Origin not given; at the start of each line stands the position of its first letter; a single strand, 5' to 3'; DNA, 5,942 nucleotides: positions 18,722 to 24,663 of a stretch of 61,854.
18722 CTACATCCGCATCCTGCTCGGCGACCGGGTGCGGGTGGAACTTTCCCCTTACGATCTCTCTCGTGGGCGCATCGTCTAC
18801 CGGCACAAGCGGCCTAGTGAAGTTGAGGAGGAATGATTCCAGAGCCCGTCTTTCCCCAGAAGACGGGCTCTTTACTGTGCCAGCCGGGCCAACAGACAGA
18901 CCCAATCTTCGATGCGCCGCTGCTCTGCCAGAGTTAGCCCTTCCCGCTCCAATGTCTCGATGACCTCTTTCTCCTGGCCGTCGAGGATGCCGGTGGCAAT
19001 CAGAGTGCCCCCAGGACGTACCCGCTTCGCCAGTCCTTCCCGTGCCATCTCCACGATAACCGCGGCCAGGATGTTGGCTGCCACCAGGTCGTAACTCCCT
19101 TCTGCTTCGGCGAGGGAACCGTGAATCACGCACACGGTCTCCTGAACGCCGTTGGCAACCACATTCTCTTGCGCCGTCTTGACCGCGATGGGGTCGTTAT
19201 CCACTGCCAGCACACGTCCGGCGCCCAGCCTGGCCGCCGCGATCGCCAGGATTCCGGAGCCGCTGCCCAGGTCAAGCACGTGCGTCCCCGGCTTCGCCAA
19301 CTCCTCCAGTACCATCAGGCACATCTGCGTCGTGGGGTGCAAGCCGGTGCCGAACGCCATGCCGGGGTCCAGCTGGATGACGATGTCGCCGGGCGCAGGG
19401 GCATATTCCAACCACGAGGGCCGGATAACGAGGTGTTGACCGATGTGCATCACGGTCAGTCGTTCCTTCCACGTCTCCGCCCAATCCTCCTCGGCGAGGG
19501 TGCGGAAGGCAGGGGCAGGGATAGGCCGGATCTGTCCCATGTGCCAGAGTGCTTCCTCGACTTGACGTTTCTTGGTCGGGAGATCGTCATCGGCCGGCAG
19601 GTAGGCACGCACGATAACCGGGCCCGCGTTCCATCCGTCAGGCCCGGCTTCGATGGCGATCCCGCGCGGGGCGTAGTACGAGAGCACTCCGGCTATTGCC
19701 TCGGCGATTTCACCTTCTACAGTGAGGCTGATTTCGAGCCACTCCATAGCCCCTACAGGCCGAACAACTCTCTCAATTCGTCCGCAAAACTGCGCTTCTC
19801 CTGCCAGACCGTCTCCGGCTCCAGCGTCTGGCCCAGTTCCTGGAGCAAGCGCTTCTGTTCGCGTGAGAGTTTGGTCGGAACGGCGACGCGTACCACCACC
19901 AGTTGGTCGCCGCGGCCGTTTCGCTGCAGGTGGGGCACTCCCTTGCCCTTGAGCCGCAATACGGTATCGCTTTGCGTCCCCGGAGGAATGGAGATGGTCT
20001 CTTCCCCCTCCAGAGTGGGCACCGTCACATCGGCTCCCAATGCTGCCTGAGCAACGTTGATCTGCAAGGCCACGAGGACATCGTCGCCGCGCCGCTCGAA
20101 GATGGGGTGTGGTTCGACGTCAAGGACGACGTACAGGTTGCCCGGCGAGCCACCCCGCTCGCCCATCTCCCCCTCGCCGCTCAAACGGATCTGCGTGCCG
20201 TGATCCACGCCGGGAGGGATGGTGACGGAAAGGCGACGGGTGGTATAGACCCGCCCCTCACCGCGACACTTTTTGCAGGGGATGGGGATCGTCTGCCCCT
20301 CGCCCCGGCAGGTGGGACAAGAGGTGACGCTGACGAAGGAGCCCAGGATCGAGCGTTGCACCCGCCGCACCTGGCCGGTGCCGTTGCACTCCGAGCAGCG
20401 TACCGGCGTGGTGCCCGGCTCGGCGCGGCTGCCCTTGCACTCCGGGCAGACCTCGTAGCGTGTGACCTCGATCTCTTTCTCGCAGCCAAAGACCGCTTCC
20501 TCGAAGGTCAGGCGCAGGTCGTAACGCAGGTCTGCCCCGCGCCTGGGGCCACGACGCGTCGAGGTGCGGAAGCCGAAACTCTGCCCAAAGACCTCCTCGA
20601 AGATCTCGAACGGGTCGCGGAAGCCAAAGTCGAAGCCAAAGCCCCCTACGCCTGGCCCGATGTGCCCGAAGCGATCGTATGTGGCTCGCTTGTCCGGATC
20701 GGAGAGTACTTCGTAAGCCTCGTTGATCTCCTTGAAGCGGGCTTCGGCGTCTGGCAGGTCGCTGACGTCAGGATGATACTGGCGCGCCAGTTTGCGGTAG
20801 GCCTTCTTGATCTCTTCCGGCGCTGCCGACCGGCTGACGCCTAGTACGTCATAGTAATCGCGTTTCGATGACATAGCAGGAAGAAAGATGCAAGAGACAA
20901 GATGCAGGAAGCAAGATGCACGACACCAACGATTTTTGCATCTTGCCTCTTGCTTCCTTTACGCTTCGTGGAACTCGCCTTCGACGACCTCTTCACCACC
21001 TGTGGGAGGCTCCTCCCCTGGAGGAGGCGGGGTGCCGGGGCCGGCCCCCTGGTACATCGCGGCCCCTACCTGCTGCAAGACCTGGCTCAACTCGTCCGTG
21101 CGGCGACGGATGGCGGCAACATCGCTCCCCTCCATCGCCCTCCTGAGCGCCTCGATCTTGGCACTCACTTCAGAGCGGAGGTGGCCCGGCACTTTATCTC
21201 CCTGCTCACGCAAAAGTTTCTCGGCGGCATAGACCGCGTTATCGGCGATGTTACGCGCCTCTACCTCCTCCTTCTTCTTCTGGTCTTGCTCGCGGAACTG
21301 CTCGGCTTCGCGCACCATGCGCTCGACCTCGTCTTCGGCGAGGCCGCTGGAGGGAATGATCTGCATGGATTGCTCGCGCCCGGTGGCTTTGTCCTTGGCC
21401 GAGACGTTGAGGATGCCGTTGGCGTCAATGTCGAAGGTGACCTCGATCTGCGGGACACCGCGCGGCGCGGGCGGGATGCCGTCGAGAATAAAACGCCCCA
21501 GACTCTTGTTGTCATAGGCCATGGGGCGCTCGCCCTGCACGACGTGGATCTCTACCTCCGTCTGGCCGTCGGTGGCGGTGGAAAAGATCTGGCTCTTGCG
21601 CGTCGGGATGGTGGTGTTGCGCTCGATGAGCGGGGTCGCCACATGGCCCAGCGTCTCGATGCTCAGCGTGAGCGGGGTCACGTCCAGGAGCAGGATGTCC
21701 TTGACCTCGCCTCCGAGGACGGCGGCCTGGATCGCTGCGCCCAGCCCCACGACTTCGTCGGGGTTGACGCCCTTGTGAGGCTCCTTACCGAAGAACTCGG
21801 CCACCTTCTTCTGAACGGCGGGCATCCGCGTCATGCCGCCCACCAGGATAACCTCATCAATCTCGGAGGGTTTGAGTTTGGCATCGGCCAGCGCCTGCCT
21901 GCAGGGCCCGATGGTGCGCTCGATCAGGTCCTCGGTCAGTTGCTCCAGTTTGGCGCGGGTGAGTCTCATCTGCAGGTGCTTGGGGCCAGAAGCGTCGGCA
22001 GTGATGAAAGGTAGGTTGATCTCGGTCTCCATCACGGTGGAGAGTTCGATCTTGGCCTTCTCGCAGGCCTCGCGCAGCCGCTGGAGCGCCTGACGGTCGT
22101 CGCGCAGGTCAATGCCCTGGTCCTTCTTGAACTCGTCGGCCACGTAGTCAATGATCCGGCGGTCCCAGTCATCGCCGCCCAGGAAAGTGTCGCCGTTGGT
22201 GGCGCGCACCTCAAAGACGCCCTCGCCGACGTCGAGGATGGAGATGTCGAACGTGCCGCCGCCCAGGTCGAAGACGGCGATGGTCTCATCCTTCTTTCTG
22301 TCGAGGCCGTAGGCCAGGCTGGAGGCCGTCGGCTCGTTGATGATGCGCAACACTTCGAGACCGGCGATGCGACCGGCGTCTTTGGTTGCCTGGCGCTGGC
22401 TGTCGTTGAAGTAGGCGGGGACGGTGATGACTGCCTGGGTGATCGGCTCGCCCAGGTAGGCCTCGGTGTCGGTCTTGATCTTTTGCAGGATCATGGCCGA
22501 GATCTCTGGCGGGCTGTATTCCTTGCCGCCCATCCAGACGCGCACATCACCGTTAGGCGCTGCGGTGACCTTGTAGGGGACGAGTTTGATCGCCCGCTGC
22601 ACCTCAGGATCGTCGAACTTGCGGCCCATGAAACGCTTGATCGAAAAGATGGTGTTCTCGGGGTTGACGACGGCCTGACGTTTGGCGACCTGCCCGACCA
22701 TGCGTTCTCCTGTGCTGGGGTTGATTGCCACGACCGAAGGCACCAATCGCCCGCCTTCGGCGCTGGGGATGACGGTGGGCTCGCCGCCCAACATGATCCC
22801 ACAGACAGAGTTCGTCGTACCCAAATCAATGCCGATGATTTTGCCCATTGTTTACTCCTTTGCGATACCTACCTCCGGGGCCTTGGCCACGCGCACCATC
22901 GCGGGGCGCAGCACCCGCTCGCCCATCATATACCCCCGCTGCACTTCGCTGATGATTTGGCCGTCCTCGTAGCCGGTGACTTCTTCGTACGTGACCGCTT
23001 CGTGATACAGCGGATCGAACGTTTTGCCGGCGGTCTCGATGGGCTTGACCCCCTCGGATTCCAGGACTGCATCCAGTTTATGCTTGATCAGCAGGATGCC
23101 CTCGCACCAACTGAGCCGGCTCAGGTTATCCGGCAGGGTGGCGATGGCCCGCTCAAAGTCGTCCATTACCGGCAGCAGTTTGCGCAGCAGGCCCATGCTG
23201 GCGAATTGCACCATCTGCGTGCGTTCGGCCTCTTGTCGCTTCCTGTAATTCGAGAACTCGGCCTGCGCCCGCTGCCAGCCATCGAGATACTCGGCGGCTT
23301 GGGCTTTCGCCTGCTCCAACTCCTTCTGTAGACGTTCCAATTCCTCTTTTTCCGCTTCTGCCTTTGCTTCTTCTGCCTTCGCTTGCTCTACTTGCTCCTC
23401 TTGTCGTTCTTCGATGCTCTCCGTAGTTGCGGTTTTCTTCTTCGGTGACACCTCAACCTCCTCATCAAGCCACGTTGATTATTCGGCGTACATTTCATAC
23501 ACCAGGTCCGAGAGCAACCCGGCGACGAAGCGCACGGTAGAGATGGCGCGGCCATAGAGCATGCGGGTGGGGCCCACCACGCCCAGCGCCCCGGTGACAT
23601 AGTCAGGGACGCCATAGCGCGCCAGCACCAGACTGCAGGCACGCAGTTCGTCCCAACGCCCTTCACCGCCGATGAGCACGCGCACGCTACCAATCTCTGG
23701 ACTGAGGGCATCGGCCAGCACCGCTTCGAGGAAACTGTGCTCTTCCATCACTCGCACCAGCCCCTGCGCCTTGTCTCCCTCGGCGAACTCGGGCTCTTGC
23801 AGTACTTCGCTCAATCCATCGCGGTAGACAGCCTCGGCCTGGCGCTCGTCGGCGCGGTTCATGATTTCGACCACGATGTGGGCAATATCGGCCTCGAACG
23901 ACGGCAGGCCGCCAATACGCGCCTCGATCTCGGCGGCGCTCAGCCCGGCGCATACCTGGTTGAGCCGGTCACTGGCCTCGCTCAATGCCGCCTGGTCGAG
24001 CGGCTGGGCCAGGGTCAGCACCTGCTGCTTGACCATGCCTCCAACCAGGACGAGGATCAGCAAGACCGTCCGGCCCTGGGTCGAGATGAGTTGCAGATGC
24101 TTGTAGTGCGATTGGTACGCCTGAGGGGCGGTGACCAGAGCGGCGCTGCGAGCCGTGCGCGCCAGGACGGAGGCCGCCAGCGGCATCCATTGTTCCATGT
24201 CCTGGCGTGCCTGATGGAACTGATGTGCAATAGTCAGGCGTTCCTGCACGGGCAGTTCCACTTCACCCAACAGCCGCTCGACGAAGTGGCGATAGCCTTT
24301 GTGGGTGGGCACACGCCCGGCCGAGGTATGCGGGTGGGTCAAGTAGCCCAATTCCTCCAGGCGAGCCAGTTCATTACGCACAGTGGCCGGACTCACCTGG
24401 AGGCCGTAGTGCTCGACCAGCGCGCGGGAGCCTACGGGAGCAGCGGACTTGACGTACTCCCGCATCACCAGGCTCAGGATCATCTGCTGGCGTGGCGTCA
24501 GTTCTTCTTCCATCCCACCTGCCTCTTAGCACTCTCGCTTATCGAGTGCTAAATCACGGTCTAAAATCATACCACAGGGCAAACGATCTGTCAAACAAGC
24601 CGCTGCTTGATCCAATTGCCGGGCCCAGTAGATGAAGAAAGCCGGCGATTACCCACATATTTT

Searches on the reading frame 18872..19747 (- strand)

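Call 82: search_protein_families(library=pfam, proteins=[window:18872-19747:-], max_evalue=0.00001)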
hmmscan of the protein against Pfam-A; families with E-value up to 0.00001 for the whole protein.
window:18872-19747:- (291 aa): 8 families
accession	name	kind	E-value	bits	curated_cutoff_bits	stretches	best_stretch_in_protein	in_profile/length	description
PF06325.19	PrmA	-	1.2e-75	255.2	22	1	2-288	1-294/296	Ribosomal protein L11 methyltransferase (PrmA)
PF05175.20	MTS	-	5.7e-11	42.8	23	1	134-225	14-105/170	Methyltransferase small domain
PF13649.12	Methyltransf_25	-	1.1e-09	39.3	27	1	157-247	1-97/97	Methyltransferase domain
PF08241.18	Methyltransf_11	-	2.5e-08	34.9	21.2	1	158-250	1-94/95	Methyltransferase domain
PF13847.12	Methyltransf_31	-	3.1e-08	33.9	27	1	152-254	2-112/145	Methyltransferase domain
PF02475.24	TRM5-TYW2_MTfase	-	4.9e-08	33.5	28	1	148-217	31-101/164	TRM5/TYW2 methyltransferase domain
PF03602.21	Cons_hypoth95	-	3.1e-06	27.4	24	1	153-210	41-99/182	Conserved hypothetical protein 95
PF01135.25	PCMT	-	3.3e-06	27.5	20.3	1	142-251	64-171/210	Protein-L-isoaspartate(D-aspartate) O-methyltransferase (PCMT)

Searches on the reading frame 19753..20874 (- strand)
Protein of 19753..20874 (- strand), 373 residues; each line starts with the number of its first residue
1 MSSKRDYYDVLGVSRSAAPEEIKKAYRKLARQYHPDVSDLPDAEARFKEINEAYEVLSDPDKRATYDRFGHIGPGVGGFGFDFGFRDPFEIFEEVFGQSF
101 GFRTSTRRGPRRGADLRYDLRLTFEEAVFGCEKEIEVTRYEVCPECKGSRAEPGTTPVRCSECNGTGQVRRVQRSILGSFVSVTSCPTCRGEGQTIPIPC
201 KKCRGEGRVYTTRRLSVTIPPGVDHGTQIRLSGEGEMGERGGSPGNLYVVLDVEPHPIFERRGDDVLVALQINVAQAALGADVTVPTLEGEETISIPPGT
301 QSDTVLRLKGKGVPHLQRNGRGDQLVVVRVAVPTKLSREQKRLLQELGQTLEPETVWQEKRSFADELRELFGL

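Call 45: search_protein_families(library=pfam, proteins=[window:19753-20874:-], max_evalue=0.0001)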
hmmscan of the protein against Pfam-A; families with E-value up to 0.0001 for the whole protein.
window:19753-20874:- (373 aa): 3 families
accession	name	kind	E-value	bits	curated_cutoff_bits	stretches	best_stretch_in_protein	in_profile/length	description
PF01556.23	DnaJ_C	-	1.9e-52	177.7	26.6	1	116-333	1-152/152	DnaJ C terminal domain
PF00226.36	DnaJ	-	6.4e-28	97.1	27.8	1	6-67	1-63/63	DnaJ domain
PF00684.25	DnaJ_CXXCXGXG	-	1.9e-17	63.7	32.7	1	143-207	1-65/65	DnaJ central domain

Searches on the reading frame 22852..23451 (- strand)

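Call 82: search_protein_families(library=pfam, proteins=[window:22852-23451:-], max_evalue=0.00001)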
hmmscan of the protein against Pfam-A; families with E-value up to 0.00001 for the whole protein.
window:22852-23451:- (199 aa): 1 family
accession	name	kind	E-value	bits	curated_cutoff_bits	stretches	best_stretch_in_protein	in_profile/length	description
PF01025.24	GrpE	-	2.1e-49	167.8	25.8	1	28-190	3-165/165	GrpE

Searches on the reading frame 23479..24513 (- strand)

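Call 82: search_protein_families(library=pfam, proteins=[window:23479-24513:-], max_evalue=0.00001)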
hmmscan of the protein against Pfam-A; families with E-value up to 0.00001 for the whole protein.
window:23479-24513:- (344 aa): 1 family
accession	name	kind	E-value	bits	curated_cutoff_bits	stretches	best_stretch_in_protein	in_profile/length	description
PF01628.27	HrcA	-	1.5e-45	156.2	22.2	1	108-324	2-215/215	HrcA protein C terminal domain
